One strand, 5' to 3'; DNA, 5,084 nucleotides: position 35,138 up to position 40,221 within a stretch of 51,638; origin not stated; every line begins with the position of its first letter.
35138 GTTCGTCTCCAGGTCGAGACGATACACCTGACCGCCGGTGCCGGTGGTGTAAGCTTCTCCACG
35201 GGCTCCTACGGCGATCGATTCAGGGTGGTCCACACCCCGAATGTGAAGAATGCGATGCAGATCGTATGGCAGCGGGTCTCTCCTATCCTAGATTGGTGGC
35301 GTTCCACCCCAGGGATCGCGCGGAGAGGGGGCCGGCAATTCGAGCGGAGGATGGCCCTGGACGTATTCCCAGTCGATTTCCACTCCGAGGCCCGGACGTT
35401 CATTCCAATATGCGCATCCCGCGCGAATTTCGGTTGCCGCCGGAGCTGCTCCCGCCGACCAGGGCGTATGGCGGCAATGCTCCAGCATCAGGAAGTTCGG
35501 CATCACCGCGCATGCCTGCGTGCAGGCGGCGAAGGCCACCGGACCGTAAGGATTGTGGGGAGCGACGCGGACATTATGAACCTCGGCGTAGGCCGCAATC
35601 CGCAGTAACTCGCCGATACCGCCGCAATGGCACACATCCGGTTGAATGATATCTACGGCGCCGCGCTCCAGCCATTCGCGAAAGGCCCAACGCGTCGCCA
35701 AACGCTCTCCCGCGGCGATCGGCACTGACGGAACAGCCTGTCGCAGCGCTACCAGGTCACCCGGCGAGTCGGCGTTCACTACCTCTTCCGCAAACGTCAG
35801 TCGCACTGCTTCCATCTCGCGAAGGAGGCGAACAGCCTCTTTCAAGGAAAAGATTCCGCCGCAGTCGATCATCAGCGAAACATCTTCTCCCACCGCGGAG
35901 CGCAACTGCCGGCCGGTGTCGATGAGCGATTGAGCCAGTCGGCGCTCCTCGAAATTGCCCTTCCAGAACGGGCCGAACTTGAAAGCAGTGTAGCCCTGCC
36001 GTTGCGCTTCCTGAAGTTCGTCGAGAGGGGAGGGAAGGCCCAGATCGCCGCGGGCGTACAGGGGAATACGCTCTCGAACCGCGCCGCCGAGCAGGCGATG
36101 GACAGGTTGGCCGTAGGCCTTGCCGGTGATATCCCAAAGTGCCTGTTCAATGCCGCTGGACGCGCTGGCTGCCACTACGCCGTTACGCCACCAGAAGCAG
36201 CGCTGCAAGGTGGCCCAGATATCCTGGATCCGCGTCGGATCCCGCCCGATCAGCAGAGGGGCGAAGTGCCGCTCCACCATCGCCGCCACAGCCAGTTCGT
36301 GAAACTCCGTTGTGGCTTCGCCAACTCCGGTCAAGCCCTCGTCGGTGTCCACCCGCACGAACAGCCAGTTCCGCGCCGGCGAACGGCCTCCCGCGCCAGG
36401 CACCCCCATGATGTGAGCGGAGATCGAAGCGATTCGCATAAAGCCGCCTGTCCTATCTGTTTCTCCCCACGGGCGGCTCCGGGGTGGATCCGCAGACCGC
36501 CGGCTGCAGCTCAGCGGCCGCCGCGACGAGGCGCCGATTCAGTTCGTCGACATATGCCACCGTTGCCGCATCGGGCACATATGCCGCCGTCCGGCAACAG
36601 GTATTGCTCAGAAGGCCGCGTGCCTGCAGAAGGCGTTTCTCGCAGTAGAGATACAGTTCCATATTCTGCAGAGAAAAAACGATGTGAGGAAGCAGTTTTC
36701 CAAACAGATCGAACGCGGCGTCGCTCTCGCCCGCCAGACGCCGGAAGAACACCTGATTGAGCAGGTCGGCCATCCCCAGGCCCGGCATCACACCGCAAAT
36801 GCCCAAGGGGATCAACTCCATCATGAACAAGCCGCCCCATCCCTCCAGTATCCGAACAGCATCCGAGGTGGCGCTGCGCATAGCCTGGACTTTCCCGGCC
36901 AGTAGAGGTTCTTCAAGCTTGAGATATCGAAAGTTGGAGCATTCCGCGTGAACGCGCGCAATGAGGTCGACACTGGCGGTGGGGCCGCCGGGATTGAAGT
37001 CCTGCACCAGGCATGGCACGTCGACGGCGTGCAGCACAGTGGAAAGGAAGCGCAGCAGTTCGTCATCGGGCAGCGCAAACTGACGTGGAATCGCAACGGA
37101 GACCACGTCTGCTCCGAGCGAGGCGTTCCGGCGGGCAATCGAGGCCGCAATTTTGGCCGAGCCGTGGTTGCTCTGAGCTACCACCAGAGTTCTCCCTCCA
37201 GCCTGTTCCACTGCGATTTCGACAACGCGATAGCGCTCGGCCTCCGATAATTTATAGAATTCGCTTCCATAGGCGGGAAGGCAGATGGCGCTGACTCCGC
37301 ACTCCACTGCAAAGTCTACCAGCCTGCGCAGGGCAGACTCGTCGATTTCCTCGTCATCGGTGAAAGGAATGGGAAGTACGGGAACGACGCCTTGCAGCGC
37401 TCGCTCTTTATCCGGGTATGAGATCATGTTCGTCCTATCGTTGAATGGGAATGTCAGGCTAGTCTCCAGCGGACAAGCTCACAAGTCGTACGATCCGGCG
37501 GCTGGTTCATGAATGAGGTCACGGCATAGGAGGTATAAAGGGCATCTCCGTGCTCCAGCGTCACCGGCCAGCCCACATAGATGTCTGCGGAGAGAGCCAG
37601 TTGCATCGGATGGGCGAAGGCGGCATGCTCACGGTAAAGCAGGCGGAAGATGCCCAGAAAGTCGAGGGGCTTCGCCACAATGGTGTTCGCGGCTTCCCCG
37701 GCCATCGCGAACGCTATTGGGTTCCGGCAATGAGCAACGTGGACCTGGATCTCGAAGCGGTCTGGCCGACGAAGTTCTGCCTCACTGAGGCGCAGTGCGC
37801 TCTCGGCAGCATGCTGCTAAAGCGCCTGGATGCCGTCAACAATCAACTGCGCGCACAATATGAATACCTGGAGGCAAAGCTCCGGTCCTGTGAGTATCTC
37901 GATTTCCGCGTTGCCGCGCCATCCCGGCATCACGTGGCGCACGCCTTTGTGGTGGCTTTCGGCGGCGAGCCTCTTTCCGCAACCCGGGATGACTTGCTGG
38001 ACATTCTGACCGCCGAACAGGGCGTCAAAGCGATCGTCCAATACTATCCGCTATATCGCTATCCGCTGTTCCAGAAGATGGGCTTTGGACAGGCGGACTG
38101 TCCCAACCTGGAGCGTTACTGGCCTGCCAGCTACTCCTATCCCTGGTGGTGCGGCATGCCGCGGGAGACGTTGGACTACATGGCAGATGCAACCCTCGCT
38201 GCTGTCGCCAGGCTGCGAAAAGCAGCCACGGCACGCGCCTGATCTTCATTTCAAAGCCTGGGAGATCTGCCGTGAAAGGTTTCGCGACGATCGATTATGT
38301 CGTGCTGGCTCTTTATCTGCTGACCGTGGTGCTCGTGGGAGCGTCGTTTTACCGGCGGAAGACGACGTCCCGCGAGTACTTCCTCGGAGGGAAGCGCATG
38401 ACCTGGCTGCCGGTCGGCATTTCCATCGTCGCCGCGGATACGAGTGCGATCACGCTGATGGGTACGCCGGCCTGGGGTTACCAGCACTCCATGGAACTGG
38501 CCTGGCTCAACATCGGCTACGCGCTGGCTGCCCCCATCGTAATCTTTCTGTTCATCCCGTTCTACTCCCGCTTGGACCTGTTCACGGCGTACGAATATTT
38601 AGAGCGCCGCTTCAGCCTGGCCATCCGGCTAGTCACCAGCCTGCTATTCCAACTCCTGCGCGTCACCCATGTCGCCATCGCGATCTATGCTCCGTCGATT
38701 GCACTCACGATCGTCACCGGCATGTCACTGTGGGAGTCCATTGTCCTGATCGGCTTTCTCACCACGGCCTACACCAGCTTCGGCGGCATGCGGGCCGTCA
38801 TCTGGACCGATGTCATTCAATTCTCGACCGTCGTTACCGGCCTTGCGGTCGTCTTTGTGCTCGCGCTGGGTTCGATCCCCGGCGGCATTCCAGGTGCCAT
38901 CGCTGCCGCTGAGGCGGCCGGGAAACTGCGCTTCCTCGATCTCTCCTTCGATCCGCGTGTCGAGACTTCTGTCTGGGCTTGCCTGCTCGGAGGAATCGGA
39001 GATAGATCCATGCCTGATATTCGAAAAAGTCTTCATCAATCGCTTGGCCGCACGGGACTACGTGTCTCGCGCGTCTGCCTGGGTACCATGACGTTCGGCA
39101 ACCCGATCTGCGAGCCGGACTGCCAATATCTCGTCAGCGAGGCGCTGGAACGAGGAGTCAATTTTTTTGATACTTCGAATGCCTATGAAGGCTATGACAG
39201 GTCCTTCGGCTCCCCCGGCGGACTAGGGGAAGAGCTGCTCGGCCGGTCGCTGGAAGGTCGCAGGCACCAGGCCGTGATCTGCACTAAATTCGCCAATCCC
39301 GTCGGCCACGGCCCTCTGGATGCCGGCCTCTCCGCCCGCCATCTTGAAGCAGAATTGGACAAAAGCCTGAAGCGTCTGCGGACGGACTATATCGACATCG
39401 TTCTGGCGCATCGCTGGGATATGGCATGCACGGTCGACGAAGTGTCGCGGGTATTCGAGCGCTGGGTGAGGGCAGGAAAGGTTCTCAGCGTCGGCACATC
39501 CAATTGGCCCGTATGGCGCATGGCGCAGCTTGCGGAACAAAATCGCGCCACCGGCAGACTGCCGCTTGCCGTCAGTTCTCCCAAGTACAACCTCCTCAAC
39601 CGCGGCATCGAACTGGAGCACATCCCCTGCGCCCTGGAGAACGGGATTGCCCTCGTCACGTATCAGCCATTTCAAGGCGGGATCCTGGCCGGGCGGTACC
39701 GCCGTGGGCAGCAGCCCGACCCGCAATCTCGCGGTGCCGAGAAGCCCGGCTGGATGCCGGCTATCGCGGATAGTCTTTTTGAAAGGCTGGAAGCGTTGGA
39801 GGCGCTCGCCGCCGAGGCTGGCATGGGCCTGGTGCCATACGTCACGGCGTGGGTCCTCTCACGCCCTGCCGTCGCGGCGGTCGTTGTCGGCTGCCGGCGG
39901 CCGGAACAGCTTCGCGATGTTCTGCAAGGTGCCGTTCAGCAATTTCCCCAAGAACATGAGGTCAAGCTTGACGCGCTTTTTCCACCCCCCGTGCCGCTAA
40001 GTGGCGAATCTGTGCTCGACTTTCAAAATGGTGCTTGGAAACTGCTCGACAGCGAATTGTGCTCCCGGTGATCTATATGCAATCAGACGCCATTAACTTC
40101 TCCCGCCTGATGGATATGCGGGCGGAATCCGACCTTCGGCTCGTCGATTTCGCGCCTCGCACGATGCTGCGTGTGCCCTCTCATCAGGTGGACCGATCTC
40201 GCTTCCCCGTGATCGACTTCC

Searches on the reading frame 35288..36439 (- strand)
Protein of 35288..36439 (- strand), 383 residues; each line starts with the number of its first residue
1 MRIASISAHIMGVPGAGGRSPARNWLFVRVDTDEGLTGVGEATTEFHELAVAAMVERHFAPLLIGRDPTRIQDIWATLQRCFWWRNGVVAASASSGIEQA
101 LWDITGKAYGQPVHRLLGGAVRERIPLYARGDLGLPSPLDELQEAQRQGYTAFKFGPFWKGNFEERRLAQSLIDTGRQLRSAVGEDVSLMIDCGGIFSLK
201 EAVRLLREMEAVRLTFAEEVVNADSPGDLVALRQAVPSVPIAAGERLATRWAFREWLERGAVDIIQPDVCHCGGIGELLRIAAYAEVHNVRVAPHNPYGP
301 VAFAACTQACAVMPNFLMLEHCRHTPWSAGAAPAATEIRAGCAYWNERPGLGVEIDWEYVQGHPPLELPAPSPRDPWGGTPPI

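Call 19: search_protein_families(library=pfam, proteins=[window:35288-36439:-], max_evalue=0.01)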
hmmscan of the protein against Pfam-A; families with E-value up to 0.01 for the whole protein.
window:35288-36439:- (383 aa): 2 families
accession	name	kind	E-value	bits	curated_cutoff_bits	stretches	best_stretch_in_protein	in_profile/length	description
PF13378.12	MR_MLE_C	-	1.6e-59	201.7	29.4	1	141-358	5-218/219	Enolase C-terminal domain-like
PF02746.21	MR_MLE_N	-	3.8e-24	85.6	22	1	25-118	28-117/117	Mandelate racemase / muconate lactonizing enzyme, N-terminal domain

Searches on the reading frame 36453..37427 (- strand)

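Call 19: search_protein_families(library=pfam, proteins=[window:36453-37427:-], max_evalue=0.01)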
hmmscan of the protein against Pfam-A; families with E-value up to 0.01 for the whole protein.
window:36453-37427:- (324 aa): 1 family
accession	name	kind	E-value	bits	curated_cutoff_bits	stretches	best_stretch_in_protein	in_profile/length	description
PF00701.28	DHDPS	-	3.4e-18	65.8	22.1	1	11-280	2-269/289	Dihydrodipicolinate synthetase family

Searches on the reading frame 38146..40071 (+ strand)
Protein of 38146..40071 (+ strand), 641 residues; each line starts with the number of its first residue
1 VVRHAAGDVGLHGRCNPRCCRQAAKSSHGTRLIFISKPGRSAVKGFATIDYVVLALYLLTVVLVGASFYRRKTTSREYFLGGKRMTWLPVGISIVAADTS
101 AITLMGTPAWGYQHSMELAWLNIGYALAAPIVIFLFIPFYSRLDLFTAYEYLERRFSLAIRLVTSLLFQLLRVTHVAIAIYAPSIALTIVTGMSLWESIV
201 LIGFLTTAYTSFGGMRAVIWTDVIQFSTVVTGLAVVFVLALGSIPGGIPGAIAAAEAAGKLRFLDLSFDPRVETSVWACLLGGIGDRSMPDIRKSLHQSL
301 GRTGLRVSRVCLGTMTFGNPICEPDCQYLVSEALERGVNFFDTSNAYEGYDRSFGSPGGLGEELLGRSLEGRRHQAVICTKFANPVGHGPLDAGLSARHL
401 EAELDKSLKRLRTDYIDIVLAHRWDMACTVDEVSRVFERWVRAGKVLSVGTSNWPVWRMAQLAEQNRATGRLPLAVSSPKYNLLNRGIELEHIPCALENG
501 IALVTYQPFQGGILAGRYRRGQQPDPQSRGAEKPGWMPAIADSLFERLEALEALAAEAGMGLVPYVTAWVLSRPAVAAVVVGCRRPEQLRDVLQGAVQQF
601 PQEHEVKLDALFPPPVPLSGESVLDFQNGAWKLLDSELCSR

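Call 19: search_protein_families(library=pfam, proteins=[window:38146-40071:+], max_evalue=0.01)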
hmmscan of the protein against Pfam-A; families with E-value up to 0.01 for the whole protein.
window:38146-40071:+ (641 aa): 2 families
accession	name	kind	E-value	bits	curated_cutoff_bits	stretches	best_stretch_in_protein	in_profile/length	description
PF00248.27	Aldo_ket_red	-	1.3e-59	202.1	24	1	309-605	1-283/291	Aldo/keto reductase family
PF00474.23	SSF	-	1.4e-27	97.1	22.8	1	78-251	1-175/406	Sodium:solute symporter family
